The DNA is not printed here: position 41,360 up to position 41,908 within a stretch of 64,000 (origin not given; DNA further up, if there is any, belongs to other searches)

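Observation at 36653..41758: Expanded family of small (70-110 aa) proteins with a TEKA(I/Y)L … W(I/F/L)PKS motif (at least 7 paralogues)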

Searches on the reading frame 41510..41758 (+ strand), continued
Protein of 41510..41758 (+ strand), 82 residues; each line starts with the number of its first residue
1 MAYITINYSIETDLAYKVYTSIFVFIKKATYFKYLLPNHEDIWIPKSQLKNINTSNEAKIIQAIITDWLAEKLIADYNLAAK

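Call 64: find_encoding_contigs(protein=P0130, flank=4000, max_places=1)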
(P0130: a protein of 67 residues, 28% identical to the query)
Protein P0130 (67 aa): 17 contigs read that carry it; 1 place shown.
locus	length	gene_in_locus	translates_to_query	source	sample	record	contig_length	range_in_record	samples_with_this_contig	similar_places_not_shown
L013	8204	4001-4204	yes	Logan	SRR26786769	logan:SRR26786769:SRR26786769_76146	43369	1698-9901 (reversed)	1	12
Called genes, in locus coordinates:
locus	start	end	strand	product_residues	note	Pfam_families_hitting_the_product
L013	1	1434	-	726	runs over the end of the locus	-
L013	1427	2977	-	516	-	PF03237:Terminase_6N (faint)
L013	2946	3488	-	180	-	-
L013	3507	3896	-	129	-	-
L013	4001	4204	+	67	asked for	-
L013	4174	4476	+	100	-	-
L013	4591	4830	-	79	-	-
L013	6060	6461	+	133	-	-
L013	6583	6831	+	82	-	-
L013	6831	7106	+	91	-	-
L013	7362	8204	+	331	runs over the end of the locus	-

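Call 65: find_encoding_contigs(protein=P0070, flank=4000, max_places=1)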
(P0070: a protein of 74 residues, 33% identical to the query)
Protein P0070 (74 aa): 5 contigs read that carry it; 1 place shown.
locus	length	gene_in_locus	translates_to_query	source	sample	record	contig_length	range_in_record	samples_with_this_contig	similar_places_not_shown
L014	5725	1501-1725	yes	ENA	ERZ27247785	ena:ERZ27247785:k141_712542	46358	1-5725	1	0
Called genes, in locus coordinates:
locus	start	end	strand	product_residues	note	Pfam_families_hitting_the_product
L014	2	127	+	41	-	?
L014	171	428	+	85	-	-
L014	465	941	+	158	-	-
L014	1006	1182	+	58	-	-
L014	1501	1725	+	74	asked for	-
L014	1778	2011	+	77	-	-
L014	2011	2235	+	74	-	-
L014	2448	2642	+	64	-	-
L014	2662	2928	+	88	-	-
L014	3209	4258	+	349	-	-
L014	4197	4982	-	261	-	-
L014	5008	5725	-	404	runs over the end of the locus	-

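Call 76: list_cluster_members(proteins=[P0045, P0066, P0067, P0123, P0131, P0133, L001:2465-2659:+, L002:2459-2662:+, P0088, P0099])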
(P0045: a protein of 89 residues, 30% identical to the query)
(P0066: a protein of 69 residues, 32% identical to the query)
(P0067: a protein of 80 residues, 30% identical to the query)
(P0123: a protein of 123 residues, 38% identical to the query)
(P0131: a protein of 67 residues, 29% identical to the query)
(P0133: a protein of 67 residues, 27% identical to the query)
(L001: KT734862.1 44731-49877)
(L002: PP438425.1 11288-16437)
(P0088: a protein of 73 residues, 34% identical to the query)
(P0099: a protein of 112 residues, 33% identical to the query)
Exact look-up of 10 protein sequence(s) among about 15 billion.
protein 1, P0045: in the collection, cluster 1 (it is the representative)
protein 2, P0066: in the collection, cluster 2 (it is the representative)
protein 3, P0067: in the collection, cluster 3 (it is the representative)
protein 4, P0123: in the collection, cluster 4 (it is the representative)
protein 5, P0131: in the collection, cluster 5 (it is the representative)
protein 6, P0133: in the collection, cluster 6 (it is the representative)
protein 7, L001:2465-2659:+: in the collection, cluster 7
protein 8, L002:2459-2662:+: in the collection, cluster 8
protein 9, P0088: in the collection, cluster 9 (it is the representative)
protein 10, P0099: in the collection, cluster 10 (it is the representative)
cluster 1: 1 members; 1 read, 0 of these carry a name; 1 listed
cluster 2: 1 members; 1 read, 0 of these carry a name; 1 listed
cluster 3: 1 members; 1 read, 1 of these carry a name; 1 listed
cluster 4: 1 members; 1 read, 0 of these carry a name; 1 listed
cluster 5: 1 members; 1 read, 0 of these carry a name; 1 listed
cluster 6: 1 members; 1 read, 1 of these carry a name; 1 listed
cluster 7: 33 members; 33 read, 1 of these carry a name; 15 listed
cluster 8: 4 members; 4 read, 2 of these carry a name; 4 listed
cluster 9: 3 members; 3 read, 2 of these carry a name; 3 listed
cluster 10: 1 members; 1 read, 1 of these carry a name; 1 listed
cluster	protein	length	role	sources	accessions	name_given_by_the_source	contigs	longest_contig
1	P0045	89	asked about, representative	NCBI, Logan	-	-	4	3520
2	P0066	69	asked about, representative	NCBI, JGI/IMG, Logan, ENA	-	-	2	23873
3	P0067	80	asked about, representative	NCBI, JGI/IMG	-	hypothetical protein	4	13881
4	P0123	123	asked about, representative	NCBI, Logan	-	-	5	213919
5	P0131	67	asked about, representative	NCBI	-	-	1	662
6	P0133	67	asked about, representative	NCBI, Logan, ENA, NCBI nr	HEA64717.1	MAG TPA: hypothetical protein ENI02_01060 [Candidatus Aminicenantes bacterium] | hypothetical protein [Candidatus Aminicenantes bacterium]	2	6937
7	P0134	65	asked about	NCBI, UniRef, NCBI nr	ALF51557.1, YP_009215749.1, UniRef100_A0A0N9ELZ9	putative DNA primase [Pseudomonas phage PAE1] | Putative DNA primase n=1 Tax=Pseudomonas phage PAE1 TaxID=1718273 RepID=A0A0N9ELZ9_9CAUD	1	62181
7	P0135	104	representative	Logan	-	-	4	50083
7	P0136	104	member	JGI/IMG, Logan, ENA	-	-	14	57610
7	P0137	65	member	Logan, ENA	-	-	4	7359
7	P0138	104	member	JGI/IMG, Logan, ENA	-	-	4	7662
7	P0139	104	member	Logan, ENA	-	-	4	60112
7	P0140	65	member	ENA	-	-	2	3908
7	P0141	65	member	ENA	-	-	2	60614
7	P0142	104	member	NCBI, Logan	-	-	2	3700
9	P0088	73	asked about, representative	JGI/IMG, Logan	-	RNase P/RNase MRP subunit p29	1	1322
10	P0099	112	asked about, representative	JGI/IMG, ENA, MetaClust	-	\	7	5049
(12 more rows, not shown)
